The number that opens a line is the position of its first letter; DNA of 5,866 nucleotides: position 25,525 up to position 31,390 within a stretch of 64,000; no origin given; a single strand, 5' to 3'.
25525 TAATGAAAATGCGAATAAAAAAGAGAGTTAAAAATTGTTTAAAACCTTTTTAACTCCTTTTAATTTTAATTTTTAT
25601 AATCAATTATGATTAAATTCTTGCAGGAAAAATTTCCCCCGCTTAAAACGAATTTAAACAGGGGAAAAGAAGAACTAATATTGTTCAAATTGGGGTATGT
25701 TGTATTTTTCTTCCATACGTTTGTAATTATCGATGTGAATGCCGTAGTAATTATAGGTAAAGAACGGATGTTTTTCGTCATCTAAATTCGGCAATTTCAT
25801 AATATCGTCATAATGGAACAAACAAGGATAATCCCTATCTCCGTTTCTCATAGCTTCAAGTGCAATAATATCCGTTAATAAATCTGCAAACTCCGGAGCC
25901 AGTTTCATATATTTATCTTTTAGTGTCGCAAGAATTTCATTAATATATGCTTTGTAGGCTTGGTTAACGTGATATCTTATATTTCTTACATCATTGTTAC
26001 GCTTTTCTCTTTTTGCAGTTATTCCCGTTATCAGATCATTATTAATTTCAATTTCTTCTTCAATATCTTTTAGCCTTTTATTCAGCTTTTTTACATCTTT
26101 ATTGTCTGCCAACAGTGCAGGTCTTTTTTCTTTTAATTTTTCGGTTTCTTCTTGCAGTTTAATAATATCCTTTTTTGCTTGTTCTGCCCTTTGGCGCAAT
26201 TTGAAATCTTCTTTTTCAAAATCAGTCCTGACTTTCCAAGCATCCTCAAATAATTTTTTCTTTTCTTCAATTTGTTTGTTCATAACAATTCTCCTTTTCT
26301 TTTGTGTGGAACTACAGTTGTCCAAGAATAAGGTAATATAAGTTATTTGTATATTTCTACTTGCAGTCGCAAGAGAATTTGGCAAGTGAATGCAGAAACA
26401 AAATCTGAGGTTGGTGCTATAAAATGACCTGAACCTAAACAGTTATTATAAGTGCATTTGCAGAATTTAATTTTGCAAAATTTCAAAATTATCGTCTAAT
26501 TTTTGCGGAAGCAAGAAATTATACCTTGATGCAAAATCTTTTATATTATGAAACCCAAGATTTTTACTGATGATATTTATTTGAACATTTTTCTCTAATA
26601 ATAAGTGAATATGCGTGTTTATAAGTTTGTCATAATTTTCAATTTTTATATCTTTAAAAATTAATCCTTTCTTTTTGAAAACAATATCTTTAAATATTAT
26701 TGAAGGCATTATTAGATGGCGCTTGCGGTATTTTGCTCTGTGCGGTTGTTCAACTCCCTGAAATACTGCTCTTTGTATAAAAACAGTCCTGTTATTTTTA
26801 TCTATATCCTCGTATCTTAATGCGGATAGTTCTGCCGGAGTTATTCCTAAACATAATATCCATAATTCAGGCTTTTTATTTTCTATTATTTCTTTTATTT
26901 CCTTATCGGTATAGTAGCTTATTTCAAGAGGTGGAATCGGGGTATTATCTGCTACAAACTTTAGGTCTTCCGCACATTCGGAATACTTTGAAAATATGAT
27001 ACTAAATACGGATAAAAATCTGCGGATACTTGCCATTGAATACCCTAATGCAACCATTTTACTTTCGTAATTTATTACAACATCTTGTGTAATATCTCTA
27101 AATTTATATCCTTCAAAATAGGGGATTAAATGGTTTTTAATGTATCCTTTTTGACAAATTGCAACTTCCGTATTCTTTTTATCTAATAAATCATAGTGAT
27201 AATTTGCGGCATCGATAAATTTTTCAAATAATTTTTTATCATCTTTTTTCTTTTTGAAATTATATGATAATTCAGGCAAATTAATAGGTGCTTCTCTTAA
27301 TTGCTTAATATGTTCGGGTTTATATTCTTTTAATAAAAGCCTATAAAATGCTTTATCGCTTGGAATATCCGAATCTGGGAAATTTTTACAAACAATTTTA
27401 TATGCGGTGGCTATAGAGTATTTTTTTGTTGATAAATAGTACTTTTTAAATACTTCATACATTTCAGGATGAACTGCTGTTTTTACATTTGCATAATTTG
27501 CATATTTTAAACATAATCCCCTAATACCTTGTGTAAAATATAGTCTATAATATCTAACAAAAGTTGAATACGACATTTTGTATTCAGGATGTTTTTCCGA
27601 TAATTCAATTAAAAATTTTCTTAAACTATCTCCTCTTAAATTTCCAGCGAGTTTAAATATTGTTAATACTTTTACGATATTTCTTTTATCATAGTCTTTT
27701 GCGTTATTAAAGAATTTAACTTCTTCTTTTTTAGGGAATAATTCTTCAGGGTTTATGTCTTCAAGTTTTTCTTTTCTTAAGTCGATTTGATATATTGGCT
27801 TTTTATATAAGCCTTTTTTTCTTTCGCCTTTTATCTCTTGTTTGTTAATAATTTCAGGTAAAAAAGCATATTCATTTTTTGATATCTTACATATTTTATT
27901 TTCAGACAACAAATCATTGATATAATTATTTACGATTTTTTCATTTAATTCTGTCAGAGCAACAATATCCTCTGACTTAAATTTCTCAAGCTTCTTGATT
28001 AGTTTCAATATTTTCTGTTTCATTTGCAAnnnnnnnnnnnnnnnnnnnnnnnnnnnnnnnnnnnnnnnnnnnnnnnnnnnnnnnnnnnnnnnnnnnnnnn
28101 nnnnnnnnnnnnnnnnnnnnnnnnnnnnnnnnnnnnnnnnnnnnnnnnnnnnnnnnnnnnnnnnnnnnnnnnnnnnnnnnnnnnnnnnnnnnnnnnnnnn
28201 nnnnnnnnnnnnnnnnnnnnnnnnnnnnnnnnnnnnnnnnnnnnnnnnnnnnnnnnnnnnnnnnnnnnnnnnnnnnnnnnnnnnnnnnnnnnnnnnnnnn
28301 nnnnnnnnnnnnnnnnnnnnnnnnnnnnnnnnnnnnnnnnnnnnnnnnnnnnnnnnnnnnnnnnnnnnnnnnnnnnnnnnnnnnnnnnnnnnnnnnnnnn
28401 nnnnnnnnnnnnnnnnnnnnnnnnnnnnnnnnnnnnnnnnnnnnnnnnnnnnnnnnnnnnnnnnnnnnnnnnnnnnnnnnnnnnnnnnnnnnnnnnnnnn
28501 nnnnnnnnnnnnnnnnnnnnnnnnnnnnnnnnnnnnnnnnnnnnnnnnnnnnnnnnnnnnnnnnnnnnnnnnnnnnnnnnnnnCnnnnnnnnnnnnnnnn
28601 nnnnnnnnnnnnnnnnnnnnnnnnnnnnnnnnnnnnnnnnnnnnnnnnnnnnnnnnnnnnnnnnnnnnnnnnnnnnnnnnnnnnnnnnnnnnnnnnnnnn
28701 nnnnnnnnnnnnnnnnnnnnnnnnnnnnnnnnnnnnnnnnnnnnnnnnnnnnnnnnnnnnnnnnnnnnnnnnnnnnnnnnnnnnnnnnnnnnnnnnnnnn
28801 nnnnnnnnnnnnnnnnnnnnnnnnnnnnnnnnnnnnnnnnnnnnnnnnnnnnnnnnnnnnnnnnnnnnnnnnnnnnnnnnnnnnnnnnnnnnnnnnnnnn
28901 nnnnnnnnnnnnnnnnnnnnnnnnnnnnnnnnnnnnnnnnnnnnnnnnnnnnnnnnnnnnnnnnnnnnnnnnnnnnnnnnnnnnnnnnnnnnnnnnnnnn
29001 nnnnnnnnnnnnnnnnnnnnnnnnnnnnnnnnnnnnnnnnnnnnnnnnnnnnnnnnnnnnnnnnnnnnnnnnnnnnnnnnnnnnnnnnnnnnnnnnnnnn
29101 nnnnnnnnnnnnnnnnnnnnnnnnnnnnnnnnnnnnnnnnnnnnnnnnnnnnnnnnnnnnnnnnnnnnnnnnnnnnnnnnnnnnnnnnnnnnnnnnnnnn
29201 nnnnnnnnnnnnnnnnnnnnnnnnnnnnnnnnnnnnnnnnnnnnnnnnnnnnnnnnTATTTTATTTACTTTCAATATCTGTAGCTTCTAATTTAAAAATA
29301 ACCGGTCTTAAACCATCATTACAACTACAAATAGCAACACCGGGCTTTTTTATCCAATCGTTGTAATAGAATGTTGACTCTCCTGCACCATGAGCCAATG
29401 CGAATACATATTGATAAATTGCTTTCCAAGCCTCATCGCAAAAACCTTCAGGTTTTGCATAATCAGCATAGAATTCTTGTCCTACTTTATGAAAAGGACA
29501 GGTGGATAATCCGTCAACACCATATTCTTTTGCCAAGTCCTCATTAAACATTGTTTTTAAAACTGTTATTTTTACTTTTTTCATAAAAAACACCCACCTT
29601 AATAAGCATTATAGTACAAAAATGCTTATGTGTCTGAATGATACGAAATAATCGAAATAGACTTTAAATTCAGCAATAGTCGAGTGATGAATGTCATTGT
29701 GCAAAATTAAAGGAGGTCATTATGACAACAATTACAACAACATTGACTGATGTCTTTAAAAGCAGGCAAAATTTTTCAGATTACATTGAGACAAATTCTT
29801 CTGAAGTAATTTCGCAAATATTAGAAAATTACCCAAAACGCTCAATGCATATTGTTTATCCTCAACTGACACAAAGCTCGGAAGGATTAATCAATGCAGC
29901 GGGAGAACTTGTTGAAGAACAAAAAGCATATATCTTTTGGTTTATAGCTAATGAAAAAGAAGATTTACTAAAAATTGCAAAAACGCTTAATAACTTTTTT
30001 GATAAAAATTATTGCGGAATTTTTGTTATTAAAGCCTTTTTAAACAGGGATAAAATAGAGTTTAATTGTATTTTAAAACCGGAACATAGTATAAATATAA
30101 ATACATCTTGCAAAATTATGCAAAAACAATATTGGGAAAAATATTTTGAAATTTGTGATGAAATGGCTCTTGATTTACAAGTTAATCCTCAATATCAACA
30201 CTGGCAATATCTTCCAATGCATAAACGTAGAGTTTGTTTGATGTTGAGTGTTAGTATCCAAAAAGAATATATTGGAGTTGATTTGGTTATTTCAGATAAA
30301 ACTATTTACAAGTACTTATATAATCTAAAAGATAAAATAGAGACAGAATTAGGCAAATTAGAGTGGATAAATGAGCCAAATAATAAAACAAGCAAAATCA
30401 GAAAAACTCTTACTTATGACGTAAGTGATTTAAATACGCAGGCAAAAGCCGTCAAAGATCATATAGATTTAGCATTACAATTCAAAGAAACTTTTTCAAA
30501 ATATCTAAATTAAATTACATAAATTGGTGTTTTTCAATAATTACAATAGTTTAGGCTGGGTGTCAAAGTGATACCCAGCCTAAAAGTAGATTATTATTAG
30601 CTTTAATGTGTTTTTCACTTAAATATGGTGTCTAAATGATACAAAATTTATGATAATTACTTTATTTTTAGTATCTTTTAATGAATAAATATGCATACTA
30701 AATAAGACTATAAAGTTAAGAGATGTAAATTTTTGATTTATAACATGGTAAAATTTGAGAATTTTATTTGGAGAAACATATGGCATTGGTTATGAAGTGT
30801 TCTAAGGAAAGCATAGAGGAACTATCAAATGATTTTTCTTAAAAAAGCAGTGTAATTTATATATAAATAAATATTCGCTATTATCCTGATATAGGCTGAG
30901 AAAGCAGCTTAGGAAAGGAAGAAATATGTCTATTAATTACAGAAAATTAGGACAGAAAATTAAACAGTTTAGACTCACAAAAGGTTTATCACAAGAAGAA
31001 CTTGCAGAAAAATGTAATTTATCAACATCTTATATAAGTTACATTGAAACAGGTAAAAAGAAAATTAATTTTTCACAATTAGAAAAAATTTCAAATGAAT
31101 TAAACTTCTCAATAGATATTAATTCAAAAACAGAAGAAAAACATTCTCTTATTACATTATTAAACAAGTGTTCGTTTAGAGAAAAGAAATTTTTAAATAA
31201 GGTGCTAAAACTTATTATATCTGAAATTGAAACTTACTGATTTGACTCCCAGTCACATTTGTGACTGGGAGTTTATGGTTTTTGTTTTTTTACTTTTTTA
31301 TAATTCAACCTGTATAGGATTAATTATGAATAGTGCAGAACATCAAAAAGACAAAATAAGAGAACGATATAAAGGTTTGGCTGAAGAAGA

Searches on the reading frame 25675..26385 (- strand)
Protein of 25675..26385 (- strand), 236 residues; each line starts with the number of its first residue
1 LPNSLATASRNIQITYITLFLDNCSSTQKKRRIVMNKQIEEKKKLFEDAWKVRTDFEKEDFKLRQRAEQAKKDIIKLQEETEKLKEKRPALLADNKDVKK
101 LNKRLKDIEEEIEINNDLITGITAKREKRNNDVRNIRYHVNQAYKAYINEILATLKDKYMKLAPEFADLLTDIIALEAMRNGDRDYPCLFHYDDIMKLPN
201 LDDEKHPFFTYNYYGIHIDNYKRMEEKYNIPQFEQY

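Call 7: search_protein_families(library=pfam, proteins=[window:25675-26385:-], max_evalue=0.01)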
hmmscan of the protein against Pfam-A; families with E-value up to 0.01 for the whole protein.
window:25675-26385:- (236 aa): 1 family
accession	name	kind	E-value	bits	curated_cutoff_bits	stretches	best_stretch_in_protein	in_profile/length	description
PF04210.18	MtrG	-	0.0056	17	27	0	89-116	3-30/64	Tetrahydromethanopterin S-methyltransferase, subunit G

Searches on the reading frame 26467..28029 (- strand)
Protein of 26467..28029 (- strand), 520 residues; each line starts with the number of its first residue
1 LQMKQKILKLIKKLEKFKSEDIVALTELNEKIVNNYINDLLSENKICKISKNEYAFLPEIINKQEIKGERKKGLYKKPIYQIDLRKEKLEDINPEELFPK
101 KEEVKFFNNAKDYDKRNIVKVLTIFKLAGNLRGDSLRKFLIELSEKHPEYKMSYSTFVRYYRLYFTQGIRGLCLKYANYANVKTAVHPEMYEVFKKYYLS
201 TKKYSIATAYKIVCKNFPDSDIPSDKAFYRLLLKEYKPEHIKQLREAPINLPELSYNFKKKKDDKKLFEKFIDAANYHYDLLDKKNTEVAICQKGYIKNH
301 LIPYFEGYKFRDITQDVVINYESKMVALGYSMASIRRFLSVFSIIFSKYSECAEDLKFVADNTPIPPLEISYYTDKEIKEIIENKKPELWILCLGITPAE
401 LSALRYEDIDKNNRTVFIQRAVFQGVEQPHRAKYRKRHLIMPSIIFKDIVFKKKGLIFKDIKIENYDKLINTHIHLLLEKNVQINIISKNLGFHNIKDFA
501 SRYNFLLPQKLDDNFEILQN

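Call 3: search_protein_families(library=pfam, proteins=[window:26467-28029:-], max_evalue=1)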
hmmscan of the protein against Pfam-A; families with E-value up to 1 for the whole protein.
window:26467-28029:- (520 aa): 6 families
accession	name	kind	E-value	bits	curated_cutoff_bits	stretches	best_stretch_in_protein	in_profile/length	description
PF14659.12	Phage_int_SAM_3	-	0.00025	21.7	22.6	1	293-325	25-57/58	Phage integrase, N-terminal SAM-like domain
PF13102.12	Phage_int_SAM_5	-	0.017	15.9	22.3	2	271-347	2-80/98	Phage integrase SAM-like domain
PF09039.17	HTH_Tnp_Mu_2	-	0.071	13.6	20.5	1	183-251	29-99/109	Mu DNA binding, I gamma subdomain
PF14947.12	HTH_45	-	0.11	13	25.5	1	5-54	9-56/77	Winged helix-turn-helix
PF17674.7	HHH_9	-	0.23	12.8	23.1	1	183-199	5-21/70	HHH domain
PF24543.1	Usp-48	-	0.42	11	27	0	266-308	37-80/115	Usp-48 domain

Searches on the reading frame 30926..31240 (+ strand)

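Call 84: search_protein_families(library=pfam, proteins=[window:30926-31240:+], max_evalue=0.001)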
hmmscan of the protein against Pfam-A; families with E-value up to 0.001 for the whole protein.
window:30926-31240:+ (104 aa): 5 families
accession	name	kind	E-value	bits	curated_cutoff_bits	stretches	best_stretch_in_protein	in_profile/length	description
PF01381.28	HTH_3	-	1.5e-15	57.4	23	1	12-64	1-53/55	Helix-turn-helix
PF13560.12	HTH_31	-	1e-09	39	27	1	8-55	2-50/64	Helix-turn-helix domain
PF12844.13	HTH_19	-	4.1e-09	36.7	30.2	1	9-63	1-55/64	Helix-turn-helix domain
PF13443.12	HTH_26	-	7.2e-06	26.6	22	1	11-63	1-54/63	Cro/C1-type HTH DNA-binding domain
PF13413.12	HTH_25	-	0.00039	20.6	24.6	1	13-44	3-34/62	Helix-turn-helix domain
